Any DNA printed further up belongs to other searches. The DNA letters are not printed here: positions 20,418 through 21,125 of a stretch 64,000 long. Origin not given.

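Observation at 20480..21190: Stand-alone RNA polymerase alpha-CTD homolog inserted inside the dcw cluster (between ftsW and murG)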

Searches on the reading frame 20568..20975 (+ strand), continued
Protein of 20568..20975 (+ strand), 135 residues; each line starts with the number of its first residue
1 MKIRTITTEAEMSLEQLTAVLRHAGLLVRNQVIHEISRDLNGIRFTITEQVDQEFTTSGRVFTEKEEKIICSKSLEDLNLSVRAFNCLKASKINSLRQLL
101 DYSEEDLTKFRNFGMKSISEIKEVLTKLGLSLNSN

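Call 71: fold_search(model_id=the predicted structure, library=pdb)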
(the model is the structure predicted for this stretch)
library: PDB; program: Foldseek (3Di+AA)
matches with E <= 10: 295; with E <= 0.001: 47
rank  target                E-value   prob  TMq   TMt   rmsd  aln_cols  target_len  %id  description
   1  8y5l_A1               8.1e-06  1.00  0.48  0.22  23.6       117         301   31  E.coli transcription translation coupling complex in TTC-B state 1 (subclass1) containing mRNA with 30-mer spacer, Nu (released 2025-08-13)
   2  9a4w_A                1.3e-05  1.00  0.48  0.21   7.3        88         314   36  Integrative model of RPOA-RPOC by crosslinking MS and deep learning (released 2024-09-18)
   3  1z3e_B                1.4e-05  1.00  0.46  0.90   1.3        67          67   46  Crystal Structure of Spx in Complex with the C-terminal Domain of the RNA Polymerase Alpha Subunit (released 2005-10-11)
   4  9zum_E                2.9e-05  1.00  0.44  0.74   1.7        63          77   43  Structure of the Caulobacter crescentus RNAP alpha-CTD bound to AT rich DNA (released 2026-02-25)
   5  4mex_B                3.1e-05  1.00  0.46  0.22  10.2        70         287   43  Crystal structure of Escherichia coli RNA polymerase in complex with salinamide A (released 2014-05-21)
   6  4mex_A                3.3e-05  1.00  0.47  0.22  17.0       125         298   29  Crystal structure of Escherichia coli RNA polymerase in complex with salinamide A (released 2014-05-21)
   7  3gfk_B                4.0e-05  1.00  0.43  0.75   0.9        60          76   48  Crystal structure of Bacillus subtilis Spx/RNA polymerase alpha subunit C-terminal domain complex (released 2009-03-10)
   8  8f1i_H                4.0e-05  1.00  0.46  0.22  18.4       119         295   30  SigN RNA polymerase early-melted intermediate bound to mismatch fragment dhsU36mm1 (-12T) (released 2023-04-05)
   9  4zh2_A                5.2e-05  1.00  0.46  0.22  17.8       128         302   28  Crystal structure of Escherichia coli RNA polymerase in complex with CBR703 (released 2015-08-05)
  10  9zum_A                6.3e-05  1.00  0.44  0.72   1.7        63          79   43  Structure of the Caulobacter crescentus RNAP alpha-CTD bound to AT rich DNA (released 2026-02-25)
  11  9zum_D                6.7e-05  1.00  0.44  0.71   1.8        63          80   43  Structure of the Caulobacter crescentus RNAP alpha-CTD bound to AT rich DNA (released 2026-02-25)
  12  3k4g_B                7.6e-05  1.00  0.44  0.70   1.7        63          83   44  Crystal structure of E. coli RNA polymerase alpha subunit C-terminal domain (released 2010-07-07)
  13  5uaq_A                7.6e-05  1.00  0.44  0.20   1.7        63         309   44  Escherichia coli RNA polymerase RpoB H526Y mutant (released 2017-01-11)
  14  8y5t_A2               9.2e-05  1.00  0.44  0.87   1.3        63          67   46  E.coli Transcription translation coupling complex in TTC-B state 5 (subclass 3) containing mRNA with 27-mer spacer, N (released 2025-08-13)
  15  8igr_G                1.1e-04  1.00  0.43  0.20  24.3       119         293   28  Cryo-EM structure of CII-dependent transcription activation complex (released 2023-05-17)
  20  1lb2_E                1.5e-04  1.00  0.45  0.87   1.4        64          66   45  Structure of the E. coli alpha C-terminal domain of RNA polymerase in complex with CAP and DNA (released 2002-09-06)
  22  3k4g_A                1.9e-04  1.00  0.44  0.70   1.7        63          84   44  Crystal structure of E. coli RNA polymerase alpha subunit C-terminal domain (released 2010-07-07)
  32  1lb2_B                4.0e-04  1.00  0.45  0.82   1.9        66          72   44  Structure of the E. coli alpha C-terminal domain of RNA polymerase in complex with CAP and DNA (released 2002-09-06)
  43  9zum_B                6.2e-04  1.00  0.44  0.73   1.7        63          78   43  Structure of the Caulobacter crescentus RNAP alpha-CTD bound to AT rich DNA (released 2026-02-25)
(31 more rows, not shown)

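Call 83: fold_search(model_id=the predicted structure, library=viral)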
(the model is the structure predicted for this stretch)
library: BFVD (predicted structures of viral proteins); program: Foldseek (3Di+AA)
matches with E <= 10: 484; with E <= 0.001: 7
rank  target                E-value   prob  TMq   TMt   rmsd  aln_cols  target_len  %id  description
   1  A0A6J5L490            4.0e-05  1.00  0.46  0.47  14.6        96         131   30  RNA polymerase, alpha subunit, C-terminal [uncultured Caudovirales phage]
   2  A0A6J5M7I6            5.5e-05  1.00  0.47  0.47   8.0        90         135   27  RNA polymerase, alpha subunit, C-terminal [uncultured Caudovirales phage]
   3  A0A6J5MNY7            1.7e-04  1.00  0.47  0.50   2.3        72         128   29  RNA polymerase, alpha subunit, C-terminal [uncultured Caudovirales phage]
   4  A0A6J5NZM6            2.2e-04  1.00  0.45  0.55   1.2        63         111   43  RNA polymerase, alpha subunit, C-terminal [uncultured Caudovirales phage]
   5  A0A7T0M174            3.1e-04  1.00  0.47  0.45  12.6       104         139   20  (no name in the UniProt tables at hand)
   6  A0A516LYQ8            4.8e-04  1.00  0.44  0.20   1.7        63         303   33  (no name in the UniProt tables at hand)
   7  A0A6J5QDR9            9.1e-04  1.00  0.45  0.45   0.9        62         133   29  RNA polymerase, alpha subunit, C-terminal [uncultured Caudovirales phage]
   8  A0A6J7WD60            2.4e-03  1.00  0.42  0.42   2.4        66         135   32  RNA polymerase, alpha subunit, C-terminal [uncultured Caudovirales phage]
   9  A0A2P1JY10            2.5e-03  1.00  0.45  0.26  19.6       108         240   17  RNA polymerase alpha subunit C-terminal domain-containing protein [Rhodococcus phage Finch]
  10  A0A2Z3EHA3            3.9e-03  0.99  0.41  0.28  18.0       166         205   14  (no name in the UniProt tables at hand)
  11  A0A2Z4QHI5            8.5e-03  1.00  0.43  0.21   1.6        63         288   27  (no name in the UniProt tables at hand)
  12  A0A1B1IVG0            1.1e-02  1.00  0.41  0.31   2.6        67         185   21  (no name in the UniProt tables at hand)
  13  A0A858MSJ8            1.5e-02  1.00  0.31  0.62   3.7        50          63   24  (no name in the UniProt tables at hand)
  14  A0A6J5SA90            1.6e-02  0.97  0.40  0.27  19.0       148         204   18  RNA polymerase, alpha subunit, C-terminal [uncultured Caudovirales phage]
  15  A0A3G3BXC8            1.8e-02  1.00  0.42  0.74   4.5        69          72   13  (no name in the UniProt tables at hand)
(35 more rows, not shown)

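Call 87: search_protein_families(library=padloc, proteins=[window:20568-20975:+, L089:573-992:+, L088:6993-7415:+, L006:4821-5234:+], max_evalue=0.01)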
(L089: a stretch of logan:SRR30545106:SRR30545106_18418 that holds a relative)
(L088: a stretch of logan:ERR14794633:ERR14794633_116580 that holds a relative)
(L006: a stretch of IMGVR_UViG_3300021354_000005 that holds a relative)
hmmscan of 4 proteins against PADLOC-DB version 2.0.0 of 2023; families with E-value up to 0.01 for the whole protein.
window:20568-20975:+ (135 aa): 1 family
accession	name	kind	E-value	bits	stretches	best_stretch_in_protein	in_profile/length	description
PDLC02512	PglW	-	1.1e-05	21.6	1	39-131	779-863/1403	PglW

L089:573-992:+ (139 aa): 1 family
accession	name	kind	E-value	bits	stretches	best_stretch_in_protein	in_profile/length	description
PDLC02512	PglW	-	0.0013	14.7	1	59-135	785-861/1403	PglW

L088:6993-7415:+ (140 aa): 1 family
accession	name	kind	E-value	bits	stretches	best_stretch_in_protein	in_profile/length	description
PDLC02512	PglW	-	6.3e-05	19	1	67-136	795-864/1403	PglW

L006:4821-5234:+ (137 aa): 1 family
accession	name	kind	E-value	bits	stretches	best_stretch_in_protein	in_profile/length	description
PDLC02512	PglW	-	0.0014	14.5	1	62-116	803-857/1403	PglW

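Call 95: search_dna_similar(query=window:20568-20975:+, collection=plasmids, mode=protein, max_evalue=0.001, max_rows=25)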
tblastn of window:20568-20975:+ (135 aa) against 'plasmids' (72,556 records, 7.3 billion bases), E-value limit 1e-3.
Records with a match: 87; places in all: 90; records where one place covers at least 80% of the query: 0.
Best place of each record, by identity: <60% 87.
By first word of the organism name: Streptomyces 22; Clostridioides 12; Klebsiella 4; Acinetobacter 4; Sinorhizobium 4; Bacillus 3; Escherichia 3; Listeria 2; Proteus 2; Neisseria 2; and 29 more.
By predicted mobility (MOB-suite, as given by PLSDB): non-mobilizable 69; mobilizable 15; conjugative 3.
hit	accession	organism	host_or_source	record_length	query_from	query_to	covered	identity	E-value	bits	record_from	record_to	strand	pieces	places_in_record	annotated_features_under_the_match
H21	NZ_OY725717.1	Collinsella aerofaciens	-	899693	73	134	46%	56.5%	2e-15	79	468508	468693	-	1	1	DNA-directed RNA polymerase subunit alpha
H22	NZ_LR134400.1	Listeria monocytogenes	Homo sapiens,Vein blood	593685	61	132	53%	46.7%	2e-12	70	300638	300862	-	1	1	DNA-directed RNA polymerase subunit alpha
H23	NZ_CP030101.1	Listeria monocytogenes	Environment,water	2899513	61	132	53%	46.7%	2e-12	70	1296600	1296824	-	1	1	none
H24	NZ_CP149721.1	Clostridioides difficile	Homo sapiens,single cell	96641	54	135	61%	40.0%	3e-11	66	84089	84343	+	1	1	DNA-directed RNA polymerase subunit alpha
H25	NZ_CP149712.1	Clostridioides difficile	-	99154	54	135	61%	40.0%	3e-11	66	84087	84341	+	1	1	DNA-directed RNA polymerase subunit alpha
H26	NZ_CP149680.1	Clostridioides difficile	-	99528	54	135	61%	40.0%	3e-11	66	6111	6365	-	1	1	DNA-directed RNA polymerase subunit alpha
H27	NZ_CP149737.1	Clostridioides difficile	Homo sapiens,single cell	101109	54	135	61%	40.0%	3e-11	66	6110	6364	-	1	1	DNA-directed RNA polymerase subunit alpha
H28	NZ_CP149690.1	Clostridioides difficile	-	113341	54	135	61%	40.0%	3e-11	66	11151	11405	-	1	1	DNA-directed RNA polymerase subunit alpha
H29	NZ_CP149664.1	Clostridioides difficile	-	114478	54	135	61%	40.0%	3e-11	66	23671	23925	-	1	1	DNA-directed RNA polymerase subunit alpha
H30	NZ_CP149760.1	Clostridioides difficile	Homo sapiens,single cell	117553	54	135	61%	40.0%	3e-11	66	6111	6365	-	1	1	DNA-directed RNA polymerase subunit alpha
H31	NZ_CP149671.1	Clostridioides difficile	Dog,single cell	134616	54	135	61%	40.0%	3e-11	66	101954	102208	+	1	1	DNA-directed RNA polymerase subunit alpha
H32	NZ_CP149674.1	Clostridioides difficile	Dog,single cell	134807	54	135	61%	40.0%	3e-11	66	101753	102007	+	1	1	DNA-directed RNA polymerase subunit alpha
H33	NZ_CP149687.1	Clostridioides difficile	Dog,single cell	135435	54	135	61%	40.0%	3e-11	66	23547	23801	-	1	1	DNA-directed RNA polymerase subunit alpha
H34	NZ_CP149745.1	Clostridioides difficile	Homo sapiens,single cell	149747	54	135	61%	40.0%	3e-11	66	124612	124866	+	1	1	DNA-directed RNA polymerase subunit alpha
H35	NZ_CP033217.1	Clostridioides difficile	Homo sapiens,stool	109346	54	135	61%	40.0%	3e-11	66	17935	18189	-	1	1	DNA-directed RNA polymerase subunit alpha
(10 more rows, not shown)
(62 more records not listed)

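Call 98: find_encoding_contigs(protein=P0169, flank=3000, max_places=6)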
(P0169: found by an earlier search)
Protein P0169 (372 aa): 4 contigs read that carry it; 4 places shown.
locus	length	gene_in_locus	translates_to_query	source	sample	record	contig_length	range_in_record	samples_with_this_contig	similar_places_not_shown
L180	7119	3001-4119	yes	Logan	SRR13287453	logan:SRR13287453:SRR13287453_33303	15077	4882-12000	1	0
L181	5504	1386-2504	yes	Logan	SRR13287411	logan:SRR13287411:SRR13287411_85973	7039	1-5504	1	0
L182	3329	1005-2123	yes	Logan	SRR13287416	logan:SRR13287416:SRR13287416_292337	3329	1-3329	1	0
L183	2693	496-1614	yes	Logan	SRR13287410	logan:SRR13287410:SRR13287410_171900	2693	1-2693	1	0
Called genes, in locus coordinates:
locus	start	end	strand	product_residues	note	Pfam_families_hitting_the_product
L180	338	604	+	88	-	-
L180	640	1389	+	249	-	PF02616:SMC_ScpA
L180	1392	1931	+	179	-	PF04079:SMC_ScpB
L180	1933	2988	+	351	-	PF00953:Glycos_transf_4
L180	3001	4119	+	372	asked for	PF01098:FTSW_RODA_SPOVE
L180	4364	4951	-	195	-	-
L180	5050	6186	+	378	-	PF03033:Glyco_transf_28, PF04101:Glyco_tran_28_C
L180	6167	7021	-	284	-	PF03631:Virul_fac_BrkB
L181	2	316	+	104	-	?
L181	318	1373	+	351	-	PF00953:Glycos_transf_4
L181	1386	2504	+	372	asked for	PF01098:FTSW_RODA_SPOVE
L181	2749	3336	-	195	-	-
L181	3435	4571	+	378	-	PF03033:Glyco_transf_28, PF04101:Glyco_tran_28_C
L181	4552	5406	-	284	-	PF03631:Virul_fac_BrkB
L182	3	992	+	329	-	?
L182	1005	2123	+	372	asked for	PF01098:FTSW_RODA_SPOVE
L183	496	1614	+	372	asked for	PF01098:FTSW_RODA_SPOVE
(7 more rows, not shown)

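Call 99: find_encoding_contigs(protein=P0171, flank=3000, max_places=4)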
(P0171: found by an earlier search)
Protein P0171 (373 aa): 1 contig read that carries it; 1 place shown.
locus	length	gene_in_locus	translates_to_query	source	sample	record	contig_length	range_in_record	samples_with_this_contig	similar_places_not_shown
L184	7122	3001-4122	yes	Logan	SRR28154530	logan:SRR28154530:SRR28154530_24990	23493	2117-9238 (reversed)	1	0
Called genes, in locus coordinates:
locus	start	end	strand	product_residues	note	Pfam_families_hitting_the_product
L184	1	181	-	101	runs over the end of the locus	-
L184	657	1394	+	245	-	PF02616:SMC_ScpA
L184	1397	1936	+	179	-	PF04079:SMC_ScpB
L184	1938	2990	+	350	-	PF00953:Glycos_transf_4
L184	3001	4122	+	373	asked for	PF01098:FTSW_RODA_SPOVE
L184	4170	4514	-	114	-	-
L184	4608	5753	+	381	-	PF03033:Glyco_transf_28, PF04101:Glyco_tran_28_C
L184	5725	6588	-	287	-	PF03631:Virul_fac_BrkB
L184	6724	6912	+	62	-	-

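Call 103: search_protein_families(library=padloc, proteins=[L180:4364-4951:-, L184:4170-4514:-], max_evalue=1)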
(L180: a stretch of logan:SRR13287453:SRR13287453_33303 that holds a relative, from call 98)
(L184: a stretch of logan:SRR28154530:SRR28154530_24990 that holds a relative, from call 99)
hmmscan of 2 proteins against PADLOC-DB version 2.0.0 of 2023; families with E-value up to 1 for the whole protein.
L180:4364-4951:- (195 aa): 0 families

L184:4170-4514:- (114 aa): 0 families

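Call 104: search_protein_families(library=pfam, proteins=[L180:4364-4951:-, L184:4170-4514:-], max_evalue=1)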
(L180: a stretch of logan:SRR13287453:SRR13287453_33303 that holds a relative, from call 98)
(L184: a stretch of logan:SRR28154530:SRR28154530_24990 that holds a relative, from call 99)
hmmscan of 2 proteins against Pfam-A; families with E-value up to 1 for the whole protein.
L180:4364-4951:- (195 aa): 0 families

L184:4170-4514:- (114 aa): 0 families
